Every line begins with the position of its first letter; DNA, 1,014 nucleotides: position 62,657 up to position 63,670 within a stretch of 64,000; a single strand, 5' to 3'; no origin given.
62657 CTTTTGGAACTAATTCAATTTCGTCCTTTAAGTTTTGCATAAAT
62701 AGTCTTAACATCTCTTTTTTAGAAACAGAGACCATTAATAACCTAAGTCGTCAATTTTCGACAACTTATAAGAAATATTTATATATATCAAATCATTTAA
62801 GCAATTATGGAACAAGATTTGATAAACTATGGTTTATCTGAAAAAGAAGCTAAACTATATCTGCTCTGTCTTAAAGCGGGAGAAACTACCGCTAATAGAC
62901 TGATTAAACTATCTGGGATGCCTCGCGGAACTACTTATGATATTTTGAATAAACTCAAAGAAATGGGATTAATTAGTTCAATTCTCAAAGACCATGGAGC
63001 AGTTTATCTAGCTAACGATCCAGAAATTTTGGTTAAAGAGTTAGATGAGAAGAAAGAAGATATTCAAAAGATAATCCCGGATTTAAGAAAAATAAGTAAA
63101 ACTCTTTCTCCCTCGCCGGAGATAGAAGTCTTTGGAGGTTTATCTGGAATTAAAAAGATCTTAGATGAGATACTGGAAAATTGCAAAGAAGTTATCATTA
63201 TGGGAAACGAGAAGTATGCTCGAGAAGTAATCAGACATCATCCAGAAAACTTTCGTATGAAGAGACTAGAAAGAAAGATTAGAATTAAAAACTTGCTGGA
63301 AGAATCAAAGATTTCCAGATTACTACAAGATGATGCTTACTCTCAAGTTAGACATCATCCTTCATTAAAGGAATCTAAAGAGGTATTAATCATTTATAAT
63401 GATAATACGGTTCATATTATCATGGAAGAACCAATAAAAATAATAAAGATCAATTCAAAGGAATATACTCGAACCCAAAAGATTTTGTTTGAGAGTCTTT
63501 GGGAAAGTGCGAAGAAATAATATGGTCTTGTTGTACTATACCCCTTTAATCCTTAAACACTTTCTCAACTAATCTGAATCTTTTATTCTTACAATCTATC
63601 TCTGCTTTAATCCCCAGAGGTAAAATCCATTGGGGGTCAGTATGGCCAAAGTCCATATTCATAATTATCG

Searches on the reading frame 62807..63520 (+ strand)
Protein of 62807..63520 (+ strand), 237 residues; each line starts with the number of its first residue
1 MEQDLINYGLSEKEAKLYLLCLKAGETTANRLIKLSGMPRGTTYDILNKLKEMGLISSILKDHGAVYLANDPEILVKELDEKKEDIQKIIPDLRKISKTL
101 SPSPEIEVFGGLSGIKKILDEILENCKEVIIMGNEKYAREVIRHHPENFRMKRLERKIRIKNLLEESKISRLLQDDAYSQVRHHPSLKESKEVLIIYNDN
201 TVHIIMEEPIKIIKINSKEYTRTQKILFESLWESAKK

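Call 5: search_protein_families(library=pfam, proteins=[window:62807-63520:+], max_evalue=0.01)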
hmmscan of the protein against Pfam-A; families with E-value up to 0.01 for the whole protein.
window:62807-63520:+ (237 aa): 4 families
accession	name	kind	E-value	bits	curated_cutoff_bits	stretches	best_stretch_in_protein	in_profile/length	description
PF01978.25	TrmB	-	1.4e-12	47.7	25.6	1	7-72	3-67/68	Sugar-specific transcriptional regulator TrmB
PF09339.16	HTH_IclR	-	0.00054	20.1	22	1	25-56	17-48/52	IclR helix-turn-helix domain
PF09904.15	HTH_43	-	0.0027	18.1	27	1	16-56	9-50/89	Winged helix-turn helix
PF01022.26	HTH_5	-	0.0071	16.6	22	0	17-58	8-47/47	Bacterial regulatory protein, arsR family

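Call 8: find_encoding_contigs(protein=window:62807-63520:+, flank=10000, max_places=6)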
Protein window:62807-63520:+ (237 aa): 4 contigs read that carry it; 2 places shown.
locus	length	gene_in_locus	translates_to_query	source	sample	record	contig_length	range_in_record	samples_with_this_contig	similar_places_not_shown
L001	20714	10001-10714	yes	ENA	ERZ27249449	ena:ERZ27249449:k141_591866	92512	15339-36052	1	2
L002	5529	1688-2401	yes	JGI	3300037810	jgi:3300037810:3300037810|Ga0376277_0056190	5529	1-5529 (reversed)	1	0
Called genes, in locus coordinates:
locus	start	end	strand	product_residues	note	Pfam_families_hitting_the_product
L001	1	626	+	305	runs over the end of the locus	PF04014:MazE_antitoxin (weak)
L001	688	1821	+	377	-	-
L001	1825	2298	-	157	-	-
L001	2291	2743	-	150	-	-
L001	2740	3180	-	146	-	-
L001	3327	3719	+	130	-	-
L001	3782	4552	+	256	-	-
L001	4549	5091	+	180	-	PF18927:CrtO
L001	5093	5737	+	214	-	PF04493:Endonuclease_5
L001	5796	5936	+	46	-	-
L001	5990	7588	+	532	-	PF01336:tRNA_anti-codon, PF00152:tRNA-synt_2, PF01409:tRNA-synt_2d (faint)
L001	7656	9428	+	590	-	PF02518:HATPase_c (weak), PF13589:HATPase_c_3, PF01119:DNA_mis_repair, PF08676:MutL_C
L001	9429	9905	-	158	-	-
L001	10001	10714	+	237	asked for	PF01978:TrmB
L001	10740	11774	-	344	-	PF02016:Peptidase_S66, PF17676:Peptidase_S66C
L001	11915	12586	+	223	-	-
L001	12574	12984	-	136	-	PF02681:DUF212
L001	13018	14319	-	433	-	PF03193:RsgA_GTPase (faint), PF00009:GTP_EFTU, PF03144:GTP_EFTU_D2 (weak), PF09173:eIF2_C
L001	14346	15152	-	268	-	-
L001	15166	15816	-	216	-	PF08241:Methyltransf_11 (weak), PF13649:Methyltransf_25 (weak)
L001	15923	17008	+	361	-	PF13672:PP2C_2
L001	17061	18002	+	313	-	PF01207:Dus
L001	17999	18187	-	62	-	PF00833:Ribosomal_S17e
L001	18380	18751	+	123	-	-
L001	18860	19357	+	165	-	-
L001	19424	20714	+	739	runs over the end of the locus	-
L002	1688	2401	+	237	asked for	PF01978:TrmB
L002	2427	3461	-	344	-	PF02016:Peptidase_S66, PF17676:Peptidase_S66C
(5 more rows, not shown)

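Call 14: search_protein_families(library=pfam, proteins=[L001:10740-11774:-, L001:11915-12586:+, L001:12574-12984:-, L001:13018-14319:-, L001:14346-15152:-], max_evalue=0.01)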
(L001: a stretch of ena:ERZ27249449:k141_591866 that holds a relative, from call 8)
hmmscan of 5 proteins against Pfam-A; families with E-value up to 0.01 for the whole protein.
L001:10740-11774:- (344 aa): 2 families
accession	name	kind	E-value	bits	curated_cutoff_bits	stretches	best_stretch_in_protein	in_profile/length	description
PF02016.21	Peptidase_S66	-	2.1e-32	112.2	25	1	13-131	1-121/121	LD-carboxypeptidase N-terminal domain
PF17676.7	Peptidase_S66C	-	2.4e-29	102.8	23.7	1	206-328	1-120/120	LD-carboxypeptidase C-terminal domain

L001:11915-12586:+ (223 aa): 0 families

L001:12574-12984:- (136 aa): 2 families
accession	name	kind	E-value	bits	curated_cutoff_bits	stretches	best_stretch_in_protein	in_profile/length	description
PF02681.20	DUF212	-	1.6e-35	122.5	26.5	1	2-128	3-126/126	Divergent PAP2 family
PF01569.27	PAP2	-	0.00014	22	27.2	0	5-75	6-85/130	PAP2 superfamily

L001:13018-14319:- (433 aa): 8 families
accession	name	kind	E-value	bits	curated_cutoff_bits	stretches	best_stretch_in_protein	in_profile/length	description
PF00009.33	GTP_EFTU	-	5e-36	124.5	26.5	1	35-222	4-186/188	Elongation factor Tu GTP binding domain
PF09173.17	eIF2_C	-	7.5e-29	100.2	22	1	348-431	2-85/86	Initiation factor eIF2 gamma, C terminal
PF03193.22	RsgA_GTPase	-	1.6e-06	28.5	30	1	128-220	20-106/174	RsgA GTPase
PF03144.31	GTP_EFTU_D2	-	1.9e-06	28.6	30.3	1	255-319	1-58/73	Elongation factor Tu domain 2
PF01926.29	MMR_HSR1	-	3.4e-05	24.3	21.9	1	36-170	1-113/113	50S ribosome-binding GTPase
PF10662.15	PduV-EutP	-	0.00016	22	21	0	36-57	3-24/143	Ethanolamine utilisation - propanediol utilisation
PF02421.24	FeoB_N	-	0.0009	19.2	27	0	153-218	96-156/156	Ferrous iron transport protein B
PF16897.10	MMR_HSR1_Xtn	-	0.001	19.5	35.2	1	163-219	57-101/106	C-terminal region of MMR_HSR1 domain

L001:14346-15152:- (268 aa): 2 families
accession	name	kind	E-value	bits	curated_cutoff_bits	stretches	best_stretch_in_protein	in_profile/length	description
PF08241.18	Methyltransf_11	-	3.7e-05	24.7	21.2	1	104-187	20-94/95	Methyltransferase domain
PF13489.12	Methyltransf_23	-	0.00013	22.2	27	1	62-193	12-121/164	Methyltransferase domain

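Call 15: search_solved_structures(query=L001:10740-11774:-, max_evalue=0.001, show_alignments=2)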
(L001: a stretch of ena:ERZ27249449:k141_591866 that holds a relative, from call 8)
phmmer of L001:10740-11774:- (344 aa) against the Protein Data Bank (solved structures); distinct sequences matched with E-value up to 0.001: 25.
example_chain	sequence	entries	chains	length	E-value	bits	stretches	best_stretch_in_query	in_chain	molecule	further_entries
5f1y_A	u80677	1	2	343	1.2e-81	277.8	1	1-340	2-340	MccC family protein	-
5f5x_A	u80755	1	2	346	1.2e-81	277.8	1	1-340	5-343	MccC family protein Ba3275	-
5f9m_A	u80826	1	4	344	1.3e-81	277.8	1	1-340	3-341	MccC family protein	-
5jyb_A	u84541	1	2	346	2.1e-79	270.4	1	1-340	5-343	MccC family protein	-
4e94_A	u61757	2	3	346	7.6e-42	146.9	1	12-332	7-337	MccC family protein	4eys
3tla_A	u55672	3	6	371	1.4e-37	132.9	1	7-340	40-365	MccF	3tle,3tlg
3tlb_A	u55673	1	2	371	1.5e-37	132.8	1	7-340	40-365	MccF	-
3gjz_A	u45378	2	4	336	2.3e-37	132.2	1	3-340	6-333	Microcin immunity protein MccF | Microcin C7 self-immunity protein mccF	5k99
3tlc_A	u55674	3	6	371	3.7e-37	131.5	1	7-340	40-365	MccF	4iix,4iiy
3u1b_A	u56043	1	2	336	4e-37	131.4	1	3-340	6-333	Microcin immunity protein MccF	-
3t5m_A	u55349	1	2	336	5.9e-37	130.8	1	3-340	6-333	Microcin immunity protein MccF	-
3tly_A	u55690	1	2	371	6.9e-37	130.6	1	7-340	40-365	MccF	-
3tyx_A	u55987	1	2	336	1.1e-36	129.9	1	3-340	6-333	Microcin immunity protein MccF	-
3tlz_A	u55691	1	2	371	3.2e-36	128.4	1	7-340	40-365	MccF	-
3sr3_A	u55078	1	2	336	9.5e-36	126.8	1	3-340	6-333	Microcin immunity protein MccF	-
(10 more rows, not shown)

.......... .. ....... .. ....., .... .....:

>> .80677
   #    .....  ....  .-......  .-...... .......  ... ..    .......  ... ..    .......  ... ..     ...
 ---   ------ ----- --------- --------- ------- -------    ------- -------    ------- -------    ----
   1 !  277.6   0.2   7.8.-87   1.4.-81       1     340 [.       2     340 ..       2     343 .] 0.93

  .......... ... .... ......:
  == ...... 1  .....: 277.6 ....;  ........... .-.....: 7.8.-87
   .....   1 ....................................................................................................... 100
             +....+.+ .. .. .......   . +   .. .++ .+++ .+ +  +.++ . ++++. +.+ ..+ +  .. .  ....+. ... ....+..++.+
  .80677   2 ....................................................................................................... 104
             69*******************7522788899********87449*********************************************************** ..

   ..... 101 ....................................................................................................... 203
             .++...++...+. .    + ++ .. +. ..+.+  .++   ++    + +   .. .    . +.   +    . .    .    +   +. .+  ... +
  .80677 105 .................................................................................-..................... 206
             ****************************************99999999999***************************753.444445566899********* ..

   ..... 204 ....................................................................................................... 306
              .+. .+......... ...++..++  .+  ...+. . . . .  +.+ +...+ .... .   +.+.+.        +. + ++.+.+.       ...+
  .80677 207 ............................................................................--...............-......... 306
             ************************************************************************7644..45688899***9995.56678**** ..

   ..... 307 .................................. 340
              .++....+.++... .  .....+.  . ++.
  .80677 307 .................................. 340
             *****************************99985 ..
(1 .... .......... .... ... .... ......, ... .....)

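Call 16: find_homologous_proteins(query=L001:10740-11774:-, max_evalue=1e-10)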
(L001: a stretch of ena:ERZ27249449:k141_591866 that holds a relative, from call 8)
Query L001:10740-11774:- (344 aa): 6352 proteins with E <= 1e-10 among 7278 candidates; the best 120 are listed.
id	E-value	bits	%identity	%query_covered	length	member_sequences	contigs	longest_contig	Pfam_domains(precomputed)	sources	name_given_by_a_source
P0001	2.2e-235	798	100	100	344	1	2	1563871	PF17676.8,PF02016.22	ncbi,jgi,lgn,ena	ncbi:MAG: S66 peptidase family protein [Candidatus Woesearchaeota archaeon]|jgi:muramoyltetrapeptide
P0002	4.5e-181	620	76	100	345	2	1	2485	PF17676.8,PF02016.22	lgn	-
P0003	7.1e-180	616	76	100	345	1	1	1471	PF17676.8,PF02016.22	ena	-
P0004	3.0e-179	614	76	100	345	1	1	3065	PF17676.8,PF02016.22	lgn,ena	-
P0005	3.1e-179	614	76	100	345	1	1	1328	PF17676.8,PF02016.22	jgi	-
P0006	9.0e-179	612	73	100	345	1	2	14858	PF17676.8,PF02016.22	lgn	-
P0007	2.8e-177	607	74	100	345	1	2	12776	PF17676.8,PF02016.22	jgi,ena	jgi:muramoyltetrapeptide carboxypeptidase LdcA involved in peptidoglycan recycling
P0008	8.2e-176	602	73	100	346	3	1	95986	PF17676.8,PF02016.22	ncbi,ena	-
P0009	3.9e-175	600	74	100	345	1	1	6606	PF17676.8,PF02016.22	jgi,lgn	-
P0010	2.3e-174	598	72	100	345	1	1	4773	PF17676.8,PF02016.22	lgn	-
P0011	2.5e-174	598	73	99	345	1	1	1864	PF17676.8,PF02016.22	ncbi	-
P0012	8.6e-174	596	72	100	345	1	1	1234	PF17676.8,PF02016.22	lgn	-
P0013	1.9e-173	595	72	100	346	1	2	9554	PF17676.8,PF02016.22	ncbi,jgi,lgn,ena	-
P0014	2.1e-173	595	71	100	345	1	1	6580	PF17676.8,PF02016.22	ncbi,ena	-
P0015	2.8e-173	594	72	100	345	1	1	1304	PF17676.8,PF02016.22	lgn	-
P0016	2.9e-172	591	71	100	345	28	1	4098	PF17676.8,PF02016.22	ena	-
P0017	3.4e-172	591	72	100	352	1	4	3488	PF17676.8,PF02016.22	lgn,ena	-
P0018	6.5e-172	590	70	100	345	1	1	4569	PF17676.8,PF02016.22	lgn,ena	-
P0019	1.3e-171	589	71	100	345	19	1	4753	PF17676.8,PF02016.22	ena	-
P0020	3.6e-171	587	71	100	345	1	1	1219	PF17676.8,PF02016.22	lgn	-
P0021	5.1e-171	587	71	100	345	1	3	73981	PF17676.8,PF02016.22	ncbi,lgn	-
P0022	1.1e-170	586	71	100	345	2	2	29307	PF17676.8,PF02016.22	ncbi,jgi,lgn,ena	-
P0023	1.4e-170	585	71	100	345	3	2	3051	PF17676.8,PF02016.22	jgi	-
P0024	4.5e-170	584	71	100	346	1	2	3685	PF17676.8,PF02016.22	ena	-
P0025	5.1e-170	583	71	100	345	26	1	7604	PF17676.8,PF02016.22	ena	-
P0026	7.7e-170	583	69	100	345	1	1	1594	PF17676.8,PF02016.22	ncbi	-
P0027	3.0e-169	581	70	100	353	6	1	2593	PF17676.8,PF02016.22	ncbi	ncbi:MAG: LD-carboxypeptidase [Candidatus Moraniibacteriota bacterium]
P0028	4.2e-169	580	71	100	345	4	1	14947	PF17676.8,PF02016.22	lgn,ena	-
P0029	4.9e-168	577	70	100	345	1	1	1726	PF17676.8,PF02016.22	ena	-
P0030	6.6e-168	576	69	100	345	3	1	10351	PF17676.8,PF02016.22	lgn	-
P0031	2.1e-167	575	69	100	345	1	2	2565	PF17676.8,PF02016.22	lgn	-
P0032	5.5e-167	573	71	100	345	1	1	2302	PF17676.8,PF02016.22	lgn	-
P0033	1.0e-166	573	70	100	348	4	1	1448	PF17676.8,PF02016.22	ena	-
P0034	2.4e-166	571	70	100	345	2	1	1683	PF17676.8,PF02016.22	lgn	-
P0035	2.9e-166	571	69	100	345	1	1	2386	PF17676.8,PF02016.22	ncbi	-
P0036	3.4e-166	571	70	100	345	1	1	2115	PF17676.8,PF02016.22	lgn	-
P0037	9.5e-166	569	69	99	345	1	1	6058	PF17676.8,PF02016.22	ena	-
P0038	1.4e-165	569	71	99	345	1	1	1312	PF17676.8,PF02016.22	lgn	-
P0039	2.0e-165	568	69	100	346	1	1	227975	PF17676.8,PF02016.22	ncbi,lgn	-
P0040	3.9e-165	567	69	100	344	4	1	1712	PF17676.8,PF02016.22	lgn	-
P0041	8.3e-165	566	68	100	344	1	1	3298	PF17676.8,PF02016.22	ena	-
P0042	1.8e-164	565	68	99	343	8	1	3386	PF17676.8,PF02016.22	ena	-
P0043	2.3e-164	565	68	100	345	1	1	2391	PF17676.8,PF02016.22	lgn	-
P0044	2.4e-164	565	70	100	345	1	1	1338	PF17676.8,PF02016.22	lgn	-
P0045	2.5e-164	565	70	100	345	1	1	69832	PF17676.8,PF02016.22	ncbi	-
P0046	5.2e-164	564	69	100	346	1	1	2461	PF17676.8,PF02016.22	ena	-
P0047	2.0e-163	562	69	100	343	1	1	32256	PF17676.8,PF02016.22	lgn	-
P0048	2.3e-162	558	68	97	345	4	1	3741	PF17676.8,PF02016.22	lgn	-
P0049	2.5e-162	558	68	100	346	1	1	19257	PF17676.8,PF02016.22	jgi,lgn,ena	-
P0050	6.3e-162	557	69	97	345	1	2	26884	PF17676.8,PF02016.22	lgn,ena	-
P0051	7.5e-162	557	69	99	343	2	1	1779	PF17676.8,PF02016.22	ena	-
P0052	1.3e-161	556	67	100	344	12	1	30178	PF17676.8,PF02016.22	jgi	jgi:muramoyltetrapeptide carboxypeptidase LdcA involved in peptidoglycan recycling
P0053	3.5e-161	554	68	100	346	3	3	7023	PF17676.8,PF02016.22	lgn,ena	-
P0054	4.3e-161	554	67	100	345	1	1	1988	PF17676.8,PF02016.22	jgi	-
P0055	4.7e-161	554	67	100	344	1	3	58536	PF17676.8,PF02016.22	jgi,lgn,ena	-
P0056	8.3e-161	553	67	100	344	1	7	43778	PF17676.8,PF02016.22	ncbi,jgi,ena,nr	ncbi:LD-carboxypeptidase [Candidatus Woesearchaeota archaeon]|jgi:muramoyltetrapeptide carboxypeptid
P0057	1.9e-160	552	67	99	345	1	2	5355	PF17676.8,PF02016.22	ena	-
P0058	5.7e-160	550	68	99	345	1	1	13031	PF17676.8,PF02016.22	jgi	-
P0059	2.7e-158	545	67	100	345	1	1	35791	PF17676.8,PF02016.22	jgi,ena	-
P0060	5.3e-158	544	67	100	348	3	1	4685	PF17676.8,PF02016.22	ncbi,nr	ncbi:LD-carboxypeptidase [Patescibacteria group bacterium]|nr:LD-carboxypeptidase [Patescibacteria g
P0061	9.1e-158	543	68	99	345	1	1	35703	PF17676.8,PF02016.22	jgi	-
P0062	1.6e-157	542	66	100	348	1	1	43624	PF17676.8,PF02016.22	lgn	-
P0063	3.4e-157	541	66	100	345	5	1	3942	PF17676.8,PF02016.22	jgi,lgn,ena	-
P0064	6.5e-157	540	65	100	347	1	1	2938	PF17676.8,PF02016.22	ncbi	-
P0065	2.0e-156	539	66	99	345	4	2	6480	PF17676.8,PF02016.22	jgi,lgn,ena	jgi:muramoyltetrapeptide carboxypeptidase LdcA involved in peptidoglycan recycling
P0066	4.3e-156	538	66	100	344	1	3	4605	PF17676.8,PF02016.22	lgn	-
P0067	4.5e-156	538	67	99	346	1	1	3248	PF17676.8,PF02016.22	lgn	-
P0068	6.4e-156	537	64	100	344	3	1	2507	PF17676.8,PF02016.22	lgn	-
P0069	2.8e-155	535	65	100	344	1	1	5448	PF17676.8,PF02016.22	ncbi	-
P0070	3.8e-155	534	64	100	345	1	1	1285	PF17676.8,PF02016.22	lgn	-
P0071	2.4e-154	532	66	100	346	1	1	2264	PF17676.8,PF02016.22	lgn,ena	-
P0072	4.3e-154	531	66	100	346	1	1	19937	PF17676.8,PF02016.22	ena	-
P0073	1.1e-153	530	64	100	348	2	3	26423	PF17676.8,PF02016.22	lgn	-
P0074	6.6e-153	527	65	99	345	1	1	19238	PF17676.8,PF02016.22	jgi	-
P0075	8.2e-153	527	63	99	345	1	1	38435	PF17676.8,PF02016.22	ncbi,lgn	-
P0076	2.3e-152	525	65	99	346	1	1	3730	PF17676.8,PF02016.22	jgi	-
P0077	4.5e-152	524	64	99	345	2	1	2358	PF17676.8,PF02016.22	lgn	-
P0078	9.5e-152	523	65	100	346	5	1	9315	PF17676.8,PF02016.22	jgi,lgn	jgi:muramoyltetrapeptide carboxypeptidase LdcA involved in peptidoglycan recycling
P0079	1.8e-151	522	62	100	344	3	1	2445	PF17676.8,PF02016.22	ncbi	-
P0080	2.2e-151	522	63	99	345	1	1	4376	PF17676.8,PF02016.22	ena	-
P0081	4.1e-151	521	65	99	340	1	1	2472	PF17676.8,PF02016.22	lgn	-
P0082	1.4e-150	520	65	99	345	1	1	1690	PF17676.8,PF02016.22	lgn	-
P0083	6.4e-150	517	63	100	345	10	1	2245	PF17676.8,PF02016.22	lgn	-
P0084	1.1e-149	516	64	100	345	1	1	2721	PF17676.8,PF02016.22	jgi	-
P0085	1.5e-149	516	63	99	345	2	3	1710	PF17676.8,PF02016.22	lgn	-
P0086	2.0e-149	516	64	100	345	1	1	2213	PF17676.8,PF02016.22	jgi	jgi:muramoyltetrapeptide carboxypeptidase LdcA involved in peptidoglycan recycling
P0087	1.1e-148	513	65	99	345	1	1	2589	PF17676.8,PF02016.22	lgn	-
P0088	1.1e-148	513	63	99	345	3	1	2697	PF17676.8,PF02016.22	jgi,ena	-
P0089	1.7e-148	513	64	100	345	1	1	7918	PF17676.8,PF02016.22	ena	-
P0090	8.7e-148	510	64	99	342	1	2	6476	PF17676.8,PF02016.22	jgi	jgi:muramoyltetrapeptide carboxypeptidase LdcA involved in peptidoglycan recycling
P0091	1.8e-147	509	64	99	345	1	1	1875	PF17676.8,PF02016.22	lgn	-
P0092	2.5e-147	509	64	100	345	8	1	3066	PF17676.8,PF02016.22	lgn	-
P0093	2.3e-145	502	61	100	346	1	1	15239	PF17676.8,PF02016.22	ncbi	-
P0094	4.8e-145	501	64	99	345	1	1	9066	PF17676.8,PF02016.22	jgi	-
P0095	6.9e-145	501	63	98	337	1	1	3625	PF17676.8,PF02016.22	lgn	-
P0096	1.0e-144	500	62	100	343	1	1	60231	PF17676.8,PF02016.22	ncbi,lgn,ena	-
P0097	1.4e-144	500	61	100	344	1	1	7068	PF17676.8,PF02016.22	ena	-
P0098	1.5e-144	500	63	100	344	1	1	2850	PF17676.8,PF02016.22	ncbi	-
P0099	4.5e-144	498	60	97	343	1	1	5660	PF17676.8,PF02016.22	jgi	jgi:muramoyltetrapeptide carboxypeptidase LdcA involved in peptidoglycan recycling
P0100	5.7e-144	498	63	97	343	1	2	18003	PF17676.8,PF02016.22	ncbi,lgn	ncbi:MAG: S66 peptidase family protein [Candidatus Moraniibacteriota bacterium]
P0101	5.2e-143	495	63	99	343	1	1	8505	PF17676.8,PF02016.22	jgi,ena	jgi:muramoyltetrapeptide carboxypeptidase LdcA involved in peptidoglycan recycling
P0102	1.8e-142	493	61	100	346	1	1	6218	PF17676.8,PF02016.22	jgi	jgi:muramoyltetrapeptide carboxypeptidase LdcA involved in peptidoglycan recycling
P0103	1.1e-141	490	64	99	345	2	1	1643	PF17676.8,PF02016.22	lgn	-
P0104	1.2e-141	490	61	98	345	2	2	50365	PF17676.8,PF02016.22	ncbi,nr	ncbi:MAG: LD-carboxypeptidase [Candidatus Pacebacteria bacterium]|nr:LD-carboxypeptidase [Candidatus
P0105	1.3e-141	490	63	99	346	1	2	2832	PF17676.8,PF02016.22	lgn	-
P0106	1.4e-141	490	60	98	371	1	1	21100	PF17676.8,PF02016.22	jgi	jgi:muramoyltetrapeptide carboxypeptidase LdcA involved in peptidoglycan recycling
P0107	1.6e-141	490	62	99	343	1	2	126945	PF17676.8,PF02016.22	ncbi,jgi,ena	ncbi:MAG: S66 peptidase family protein [Parcubacteria group bacterium]|jgi:muramoyltetrapeptide carb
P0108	2.1e-141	489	60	99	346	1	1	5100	PF17676.8,PF02016.22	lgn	-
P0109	2.3e-141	489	61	99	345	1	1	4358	PF17676.8,PF02016.22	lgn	-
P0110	2.5e-141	489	64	99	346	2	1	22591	PF17676.8,PF02016.22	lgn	-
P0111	4.0e-141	488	62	98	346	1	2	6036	PF17676.8,PF02016.22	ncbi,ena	-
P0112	4.1e-141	488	60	100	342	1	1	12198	PF17676.8,PF02016.22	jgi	jgi:muramoyltetrapeptide carboxypeptidase LdcA involved in peptidoglycan recycling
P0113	7.6e-141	487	61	99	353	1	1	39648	PF17676.8,PF02016.22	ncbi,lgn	-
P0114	1.1e-140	487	60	98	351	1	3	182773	PF17676.8,PF02016.22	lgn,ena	-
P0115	1.2e-140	487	61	98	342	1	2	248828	PF17676.8,PF02016.22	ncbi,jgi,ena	ncbi:MAG: S66 peptidase family protein [Parcubacteria group bacterium]|jgi:muramoyltetrapeptide carb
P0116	1.5e-140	486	61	99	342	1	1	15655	PF17676.8,PF02016.22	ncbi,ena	-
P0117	1.8e-140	486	60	98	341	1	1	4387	PF17676.8,PF02016.22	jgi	jgi:muramoyltetrapeptide carboxypeptidase LdcA involved in peptidoglycan recycling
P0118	1.8e-140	486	62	99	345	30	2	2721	PF17676.8,PF02016.22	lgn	-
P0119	2.4e-140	486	61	98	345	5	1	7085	PF17676.8,PF02016.22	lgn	-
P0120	3.9e-140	485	59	98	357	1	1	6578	PF17676.8,PF02016.22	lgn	-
